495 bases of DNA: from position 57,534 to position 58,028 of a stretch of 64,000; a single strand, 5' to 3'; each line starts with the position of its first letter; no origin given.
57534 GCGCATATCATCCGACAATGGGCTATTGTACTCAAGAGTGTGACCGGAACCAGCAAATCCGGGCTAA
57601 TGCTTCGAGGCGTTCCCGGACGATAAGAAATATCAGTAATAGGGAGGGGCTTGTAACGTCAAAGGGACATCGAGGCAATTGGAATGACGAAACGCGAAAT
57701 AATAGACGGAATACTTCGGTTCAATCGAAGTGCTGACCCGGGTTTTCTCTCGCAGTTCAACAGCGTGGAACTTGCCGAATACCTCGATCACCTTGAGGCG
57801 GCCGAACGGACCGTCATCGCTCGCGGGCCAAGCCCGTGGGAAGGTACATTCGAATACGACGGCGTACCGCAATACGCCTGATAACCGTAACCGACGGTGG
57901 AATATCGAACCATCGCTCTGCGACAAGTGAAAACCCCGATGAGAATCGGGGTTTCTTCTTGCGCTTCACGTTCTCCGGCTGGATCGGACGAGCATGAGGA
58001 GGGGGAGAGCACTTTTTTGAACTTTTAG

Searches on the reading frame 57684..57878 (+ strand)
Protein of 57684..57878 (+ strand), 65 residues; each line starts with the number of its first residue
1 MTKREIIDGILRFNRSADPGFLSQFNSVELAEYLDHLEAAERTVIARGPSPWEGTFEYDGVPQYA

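Call 88: search_protein_families(library=pfam, proteins=[window:57684-57878:+], max_evalue=1)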
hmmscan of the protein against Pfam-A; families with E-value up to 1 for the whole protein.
seq(65 aa): 1 family
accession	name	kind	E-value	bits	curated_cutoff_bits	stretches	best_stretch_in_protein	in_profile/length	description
PF21411.2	Rap1_C_Sp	-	0.004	17.1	27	1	5-27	4-26/40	S. pombe DNA-binding protein Rap1, C-terminal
